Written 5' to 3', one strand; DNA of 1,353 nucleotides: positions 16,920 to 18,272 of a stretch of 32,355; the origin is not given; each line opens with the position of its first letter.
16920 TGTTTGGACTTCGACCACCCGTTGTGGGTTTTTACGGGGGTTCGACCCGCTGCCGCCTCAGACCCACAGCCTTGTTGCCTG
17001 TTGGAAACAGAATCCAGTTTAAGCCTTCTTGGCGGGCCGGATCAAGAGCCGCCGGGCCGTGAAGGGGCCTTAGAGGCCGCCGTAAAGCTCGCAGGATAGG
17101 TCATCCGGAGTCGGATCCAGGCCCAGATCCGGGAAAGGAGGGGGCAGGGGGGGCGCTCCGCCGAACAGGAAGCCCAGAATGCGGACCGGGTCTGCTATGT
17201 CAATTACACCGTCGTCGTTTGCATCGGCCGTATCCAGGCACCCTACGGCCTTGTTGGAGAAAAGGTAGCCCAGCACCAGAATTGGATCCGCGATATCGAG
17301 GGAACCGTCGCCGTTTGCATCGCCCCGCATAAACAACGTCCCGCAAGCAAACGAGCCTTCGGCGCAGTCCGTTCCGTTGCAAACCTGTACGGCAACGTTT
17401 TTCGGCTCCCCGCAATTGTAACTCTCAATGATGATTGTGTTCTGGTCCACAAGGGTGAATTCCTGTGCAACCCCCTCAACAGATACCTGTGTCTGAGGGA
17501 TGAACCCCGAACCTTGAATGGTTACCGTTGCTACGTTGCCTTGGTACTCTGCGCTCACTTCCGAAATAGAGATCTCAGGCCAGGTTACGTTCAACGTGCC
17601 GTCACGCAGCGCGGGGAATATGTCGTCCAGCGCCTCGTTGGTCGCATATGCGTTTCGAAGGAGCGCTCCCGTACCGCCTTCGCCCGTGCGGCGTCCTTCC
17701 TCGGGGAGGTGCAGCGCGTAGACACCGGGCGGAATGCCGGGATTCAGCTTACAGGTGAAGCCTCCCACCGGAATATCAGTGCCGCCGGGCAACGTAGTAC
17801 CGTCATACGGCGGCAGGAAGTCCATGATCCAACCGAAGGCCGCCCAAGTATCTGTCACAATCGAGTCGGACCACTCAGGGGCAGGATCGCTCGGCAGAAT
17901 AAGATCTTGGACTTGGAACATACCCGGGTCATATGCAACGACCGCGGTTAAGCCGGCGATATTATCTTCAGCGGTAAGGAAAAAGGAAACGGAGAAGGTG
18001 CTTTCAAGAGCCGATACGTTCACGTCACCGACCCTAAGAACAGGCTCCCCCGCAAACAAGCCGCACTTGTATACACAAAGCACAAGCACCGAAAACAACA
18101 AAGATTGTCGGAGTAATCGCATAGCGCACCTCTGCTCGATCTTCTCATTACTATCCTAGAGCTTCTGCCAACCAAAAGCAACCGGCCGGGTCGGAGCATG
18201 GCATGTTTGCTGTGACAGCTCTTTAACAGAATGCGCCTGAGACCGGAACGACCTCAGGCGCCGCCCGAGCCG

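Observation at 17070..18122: One small protein carries both the cohesin-like and the dockerin-like module: a possible self-polymerising connector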

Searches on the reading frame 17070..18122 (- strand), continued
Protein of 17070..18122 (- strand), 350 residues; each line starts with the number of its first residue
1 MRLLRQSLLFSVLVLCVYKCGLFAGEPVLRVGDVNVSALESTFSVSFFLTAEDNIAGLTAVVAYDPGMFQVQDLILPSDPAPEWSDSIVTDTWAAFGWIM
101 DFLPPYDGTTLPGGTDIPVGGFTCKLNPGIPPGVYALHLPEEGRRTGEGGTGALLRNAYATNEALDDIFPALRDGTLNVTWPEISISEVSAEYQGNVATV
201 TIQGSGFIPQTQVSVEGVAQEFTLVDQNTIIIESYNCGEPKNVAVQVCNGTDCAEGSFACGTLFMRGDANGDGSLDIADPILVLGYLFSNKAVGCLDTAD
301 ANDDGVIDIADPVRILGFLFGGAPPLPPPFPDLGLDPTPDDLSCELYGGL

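Call 30: fold_search(model_id=the predicted structure, library=pdb)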
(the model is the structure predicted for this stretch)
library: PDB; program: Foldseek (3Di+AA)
matches with E <= 10: 1943; with E <= 0.001: 941
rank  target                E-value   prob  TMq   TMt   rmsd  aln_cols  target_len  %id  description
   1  4fl4_I                4.6e-11  1.00  0.35  0.39  10.4       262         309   14  Scaffoldin conformation and dynamics revealed by a ternary complex from the Clostridium thermocellum cellulosome (released 2012-06-27)
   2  4fl4_C                2.0e-10  1.00  0.33  0.37  11.0       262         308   15  Scaffoldin conformation and dynamics revealed by a ternary complex from the Clostridium thermocellum cellulosome (released 2012-06-27)
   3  3kcp_A                8.7e-10  1.00  0.34  0.39  12.6       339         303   15  Crystal structure of interacting Clostridium thermocellum multimodular components (released 2010-02-09)
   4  4fl4_L                3.3e-09  1.00  0.35  0.39  12.2       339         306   15  Scaffoldin conformation and dynamics revealed by a ternary complex from the Clostridium thermocellum cellulosome (released 2012-06-27)
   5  2w1n                  1.3e-08  1.00  0.27  0.39  13.1       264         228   12  cohesin and fibronectin type-III double module construct from the Clostridium perfringens glycoside hydrolase GH84C (released 2009-02-03)
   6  5lxv_A                1.7e-08  1.00  0.34  0.63   5.0       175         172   13  Crystal structure of Ruminococcus flavefaciens scaffoldin C cohesin in complex with a dockerin from an uncharacterized (released 2016-10-19)
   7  5lxv_C                1.8e-08  1.00  0.34  0.63   5.1       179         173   14  Crystal structure of Ruminococcus flavefaciens scaffoldin C cohesin in complex with a dockerin from an uncharacterized (released 2016-10-19)
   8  6kge_A                3.4e-08  1.00  0.34  0.80   3.3       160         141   17  Crystal structure of CaDoc0917(R16D)-CaCohA2 complex at pH 5.5 (released 2020-07-08)
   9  4uyp_C                4.7e-08  1.00  0.33  0.74   2.9       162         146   13  High resolution structure of the third cohesin ScaC in complex with the ScaB dockerin with a mutation in the N-termina (released 2015-04-15)
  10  2ccl_A                4.7e-08  1.00  0.32  0.69   7.4       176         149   16  THE S45A, T46A MUTANT OF THE TYPE I COHESIN-DOCKERIN COMPLEX FROM THE CELLULOSOME OF CLOSTRIDIUM THERMOCELLUM (released 2007-02-13)
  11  3ul4_A                5.9e-08  1.00  0.34  0.77   3.1       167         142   16  Crystal structure of Coh-OlpA(Cthe_3080)-Doc918(Cthe_0918) complex: A novel type I Cohesin-Dockerin complex from Clost (released 2012-11-28)
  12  6kgd_A                7.8e-08  1.00  0.35  0.79   3.1       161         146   17  Crystal structure of CaDoc0917(R49D)-CaCohA2 complex at pH 8.0 (released 2020-07-08)
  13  9dsk_L                1.0e-07  1.00  0.20  0.30  12.9       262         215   12  Crystal structure of the cow antibody 115 (released 2026-04-08)
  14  1aoh_A                1.4e-07  1.00  0.34  0.77   3.4       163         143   16  SINGLE COHESIN DOMAIN FROM THE SCAFFOLDING PROTEIN CIPA OF THE CLOSTRIDIUM THERMOCELLUM CELLULOSOME (released 1998-07-08)
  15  4ums                  1.4e-07  1.00  0.34  0.71   5.3       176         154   10  The crystal structure of the seventh ScaB type I cohesin from Pseudobacteroides cellulosolvens (released 2015-05-06)
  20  4uyp_A                1.8e-07  1.00  0.34  0.76   2.9       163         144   13  High resolution structure of the third cohesin ScaC in complex with the ScaB dockerin with a mutation in the N-termina (released 2015-04-15)
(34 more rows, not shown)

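Call 33: find_encoding_contigs(protein=P0003, flank=10000)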
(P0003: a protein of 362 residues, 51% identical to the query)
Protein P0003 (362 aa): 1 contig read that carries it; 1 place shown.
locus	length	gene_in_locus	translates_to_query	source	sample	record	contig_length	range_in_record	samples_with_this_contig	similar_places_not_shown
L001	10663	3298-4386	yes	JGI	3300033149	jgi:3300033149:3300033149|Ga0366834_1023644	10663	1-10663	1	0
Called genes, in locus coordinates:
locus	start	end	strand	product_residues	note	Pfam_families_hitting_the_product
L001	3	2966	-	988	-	?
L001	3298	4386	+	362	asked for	-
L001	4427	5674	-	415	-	PF12576:DUF3754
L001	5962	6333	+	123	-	PF01627:Hpt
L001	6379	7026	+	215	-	PF00072:Response_reg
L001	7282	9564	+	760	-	PF02706:Wzz, PF13807:GNVR, PF13614:AAA_31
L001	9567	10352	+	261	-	PF19567:CpsB_CapC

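Call 35: search_protein_families(library=pfam, proteins=[L001:3-2966:-], max_evalue=0.01)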
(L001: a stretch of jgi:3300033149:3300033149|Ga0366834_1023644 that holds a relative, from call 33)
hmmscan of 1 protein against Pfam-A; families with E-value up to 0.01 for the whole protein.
L001:3-2966:- (988 aa): 1 family
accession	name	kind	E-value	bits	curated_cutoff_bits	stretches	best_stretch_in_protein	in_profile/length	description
PF00932.25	LTD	-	1.9e-52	176.7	34.3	3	43-152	4-108/109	Lamin Tail Domain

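Call 39: find_encoding_contigs(protein=window:17070-18122:-, flank=10000)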
Protein window:17070-18122:- (350 aa): 1 contig read that carries it; 1 place shown.
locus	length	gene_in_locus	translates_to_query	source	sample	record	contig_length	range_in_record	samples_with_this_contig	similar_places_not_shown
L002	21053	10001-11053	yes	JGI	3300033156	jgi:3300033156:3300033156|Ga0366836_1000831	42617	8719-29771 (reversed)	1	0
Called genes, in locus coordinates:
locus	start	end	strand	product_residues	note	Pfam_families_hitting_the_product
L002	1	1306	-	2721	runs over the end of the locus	PF00932:LTD, PF16656:Pur_ac_phosph_N (faint), PF08757:CotH, PF05048:NosD (weak), PF13229:Beta_helix, PF00041:fn3, PF24489:Ig_J_second (faint), PF00041:fn3, +3 more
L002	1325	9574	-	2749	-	PF00932:LTD, PF08757:CotH, PF13229:Beta_helix (weak), PF05048:NosD, PF13229:Beta_helix, PF00041:fn3, PF00041:fn3, PF00404:Dockerin_1 (weak), +4 more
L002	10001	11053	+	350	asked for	-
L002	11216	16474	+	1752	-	PF01839:FG-GAP (weak), PF13517:FG-GAP_3 (faint), PF01839:FG-GAP, PF00041:fn3 (faint), PF16303:DUF4945 (faint), PF18370:RGI_lyase (faint), PF25833:Fn3_SaeA_3rd (faint), PF00404:Dockerin_1 (weak)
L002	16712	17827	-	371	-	PF01408:GFO_IDH_MocA, PF21252:Glyco_hydro_109_C (faint), PF22725:GFO_IDH_MocA_C3 (weak)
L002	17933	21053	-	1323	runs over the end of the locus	PF01804:Penicil_amidase, PF04616:Glyco_hydro_43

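Call 58: find_encoding_contigs(protein=P0085, flank=10000, max_places=2)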
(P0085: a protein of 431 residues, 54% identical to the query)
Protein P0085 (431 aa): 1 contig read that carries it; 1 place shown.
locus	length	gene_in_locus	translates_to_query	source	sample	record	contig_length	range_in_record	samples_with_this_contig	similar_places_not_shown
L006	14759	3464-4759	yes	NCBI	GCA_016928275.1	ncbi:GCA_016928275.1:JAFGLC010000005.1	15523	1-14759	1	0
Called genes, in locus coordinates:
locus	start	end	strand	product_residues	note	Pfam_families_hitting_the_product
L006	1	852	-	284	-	PF01808:AICARFT_IMPCHas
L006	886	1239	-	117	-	PF01050:MannoseP_isomer (weak), PF02311:AraC_binding (weak), PF07883:Cupin_2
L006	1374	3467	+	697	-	-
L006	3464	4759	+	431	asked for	-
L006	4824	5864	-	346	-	-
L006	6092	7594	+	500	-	-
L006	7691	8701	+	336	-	PF00288:GHMP_kinases_N, PF08544:GHMP_kinases_C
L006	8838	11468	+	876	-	-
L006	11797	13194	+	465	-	PF13579:Glyco_trans_4_4, PF13439:Glyco_transf_4, PF00534:Glycos_transf_1 (weak), PF13692:Glyco_trans_1_4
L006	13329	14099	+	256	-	PF00483:NTP_transferase, PF12804:NTP_transf_3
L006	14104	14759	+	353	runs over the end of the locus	PF01370:Epimerase, PF04321:RmlD_sub_bind, PF16363:GDP_Man_Dehyd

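Call 59: find_encoding_contigs(protein=P0120, flank=10000, max_places=2)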
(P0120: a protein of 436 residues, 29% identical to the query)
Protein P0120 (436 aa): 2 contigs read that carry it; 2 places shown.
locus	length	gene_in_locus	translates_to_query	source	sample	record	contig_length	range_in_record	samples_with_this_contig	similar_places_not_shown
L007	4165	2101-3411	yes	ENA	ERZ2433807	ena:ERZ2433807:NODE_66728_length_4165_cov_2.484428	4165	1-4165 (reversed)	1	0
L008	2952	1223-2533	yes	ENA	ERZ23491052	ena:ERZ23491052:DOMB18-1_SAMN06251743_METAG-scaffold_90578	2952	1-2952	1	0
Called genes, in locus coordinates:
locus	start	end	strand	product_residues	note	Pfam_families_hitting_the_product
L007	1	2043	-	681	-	?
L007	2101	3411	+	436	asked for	PF01833:TIG, PF20144:TIG_SUH (faint), PF01833:TIG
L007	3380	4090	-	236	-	PF09335:VTT_dom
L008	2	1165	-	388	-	?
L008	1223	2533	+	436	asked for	PF01833:TIG, PF20144:TIG_SUH (faint), PF01833:TIG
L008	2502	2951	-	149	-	?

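Call 60: find_encoding_contigs(protein=P0001, flank=10000, max_places=2)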
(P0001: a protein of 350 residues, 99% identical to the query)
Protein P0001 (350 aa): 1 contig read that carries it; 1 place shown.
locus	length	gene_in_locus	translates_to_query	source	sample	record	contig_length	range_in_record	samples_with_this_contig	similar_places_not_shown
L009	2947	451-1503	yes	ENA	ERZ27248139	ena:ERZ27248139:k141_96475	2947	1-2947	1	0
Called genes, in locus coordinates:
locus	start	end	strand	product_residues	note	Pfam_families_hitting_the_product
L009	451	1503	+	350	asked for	-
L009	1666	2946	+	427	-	?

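Call 61: search_protein_families(library=pfam, proteins=[L007:1-2043:-, L006:1374-3467:+, L006:4824-5864:-, L006:6092-7594:+, L006:8838-11468:+], max_evalue=0.01)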
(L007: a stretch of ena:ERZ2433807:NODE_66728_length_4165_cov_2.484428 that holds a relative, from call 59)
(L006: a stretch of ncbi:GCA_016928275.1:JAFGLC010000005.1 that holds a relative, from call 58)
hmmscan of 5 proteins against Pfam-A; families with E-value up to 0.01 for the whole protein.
L007:1-2043:- (681 aa): 0 families

L006:1374-3467:+ (697 aa): 0 families

L006:4824-5864:- (346 aa): 1 family
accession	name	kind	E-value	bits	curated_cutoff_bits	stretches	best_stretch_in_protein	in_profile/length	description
PF16808.10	PKcGMP_CC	-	0.0024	17.8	35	0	61-74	17-30/35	Coiled-coil N-terminus of cGMP-dependent protein kinase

L006:6092-7594:+ (500 aa): 0 families

L006:8838-11468:+ (876 aa): 1 family
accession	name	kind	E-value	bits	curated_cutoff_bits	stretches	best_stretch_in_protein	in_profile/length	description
PF18370.7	RGI_lyase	-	0.0029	18.4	27.8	0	400-438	34-72/86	Rhamnogalacturonan I lyases beta-sheet domain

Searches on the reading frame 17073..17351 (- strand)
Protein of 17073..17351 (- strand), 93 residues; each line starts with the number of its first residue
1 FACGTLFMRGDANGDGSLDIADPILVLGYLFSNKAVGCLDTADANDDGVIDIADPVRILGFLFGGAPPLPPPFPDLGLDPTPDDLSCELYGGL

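Call 89: predict_structure(alignment_id=A5)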
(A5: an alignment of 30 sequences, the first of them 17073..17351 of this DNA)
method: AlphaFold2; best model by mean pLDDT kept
length: 93 residues; sequences in the alignment: 30
mean_pLDDT: 91.8   pTM: 0.83
mean pLDDT of the five models: 91.8, 90.1, 90.1, 86.7, 83.4
residues with pLDDT >= 90: 74; 70-90: 11; 50-70: 6; < 50: 2
segments of 3 or more residues with pLDDT < 50: none
pLDDT, mean of each block of 10 residues (from residue 1): 79 96 98 95 97 99 98 94 83 54
secondary structure, 60 per line:
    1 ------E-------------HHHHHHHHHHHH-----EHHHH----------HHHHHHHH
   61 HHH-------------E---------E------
elements in order: H21-32 H39-42 H53-63

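Call 91: fold_search(model_id=the predicted structure, library=pdb)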
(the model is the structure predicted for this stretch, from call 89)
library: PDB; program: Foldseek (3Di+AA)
matches with E <= 10: 22; with E <= 0.001: 0
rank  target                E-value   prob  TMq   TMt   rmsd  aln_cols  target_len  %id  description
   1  4uyq_B                1.2e-02  1.00  0.57  0.71   1.7        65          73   29  High resolution structure of the third cohesin ScaC in complex with the ScaB dockerin with a mutation in the C-termina (released 2015-04-15)
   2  4uyp_B                2.1e-02  1.00  0.58  0.72   1.5        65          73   29  High resolution structure of the third cohesin ScaC in complex with the ScaB dockerin with a mutation in the N-termina (released 2015-04-15)
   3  8x3a_MODEL_1_A        2.8e-02  1.00  0.59  0.37   2.0        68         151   28  Solution NMR structure of cellulosomal double-dockerin module of Clo1313_0689 from Clostridium thermocellum (released 2024-04-03)
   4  5m2o_B                3.7e-02  1.00  0.62  0.76   2.0        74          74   27  R. flavefaciens' third ScaB cohesin in complex with a group 1 dockerin (released 2017-07-05)
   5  5lxv_B                4.8e-02  1.00  0.57  0.79   2.2        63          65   36  Crystal structure of Ruminococcus flavefaciens scaffoldin C cohesin in complex with a dockerin from an uncharacterized (released 2016-10-19)
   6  5m2s_B                5.9e-02  1.00  0.60  0.70   2.2        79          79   24  R. flavefaciens' third ScaB cohesin in complex with a group 1 dockerin (released 2017-07-05)
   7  5nrk_B                8.8e-02  1.00  0.57  0.75   1.5        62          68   29  Crystal structure of the sixth cohesin from Acetivibrio cellulolyticus' scaffoldin B in complex with Cel5 dockerin S15 (released 2018-01-31)
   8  8x39_B                8.8e-02  0.98  0.57  0.40   2.7        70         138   24  Crystal structure of cellulosomal double-dockerin module of Clo1313_0689 from Clostridium thermocellum (released 2024-04-03)
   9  8ajy_B                1.2e-01  0.96  0.48  0.53   2.7        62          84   27  Ruminococcus flavefaciens Cohesin-Dockerin structure: dockerin from ScaH adaptor scaffoldin in complex with the cohesi (released 2022-11-02)
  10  6kgf_B                1.5e-01  0.98  0.52  0.77   1.4        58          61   24  Crystal structure of CaDoc0917(R16D)-CaCohA2 complex at pH 8.2 (released 2020-07-08)
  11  6kg9_MODEL_1_A        1.5e-01  0.98  0.49  0.67   1.4        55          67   25  Solution structure of CaDoc0917 from Clostridium acetobutylicum (released 2020-07-08)
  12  6kgf_D                2.3e-01  0.94  0.52  0.74   1.8        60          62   23  Crystal structure of CaDoc0917(R16D)-CaCohA2 complex at pH 8.2 (released 2020-07-08)
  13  4dh2_D                2.6e-01  0.98  0.62  0.80   1.7        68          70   26  Crystal structure of Coh-OlpC(Cthe_0452)-Doc435(Cthe_0435) complex: A novel type I Cohesin-Dockerin complex from Clost (released 2012-11-28)
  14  4fl4_A                2.8e-01  0.98  0.60  0.80   1.7        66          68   26  Scaffoldin conformation and dynamics revealed by a ternary complex from the Clostridium thermocellum cellulosome (released 2012-06-27)
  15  8x39_A                2.8e-01  0.94  0.57  0.40   2.3        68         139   25  Crystal structure of cellulosomal double-dockerin module of Clo1313_0689 from Clostridium thermocellum (released 2024-04-03)
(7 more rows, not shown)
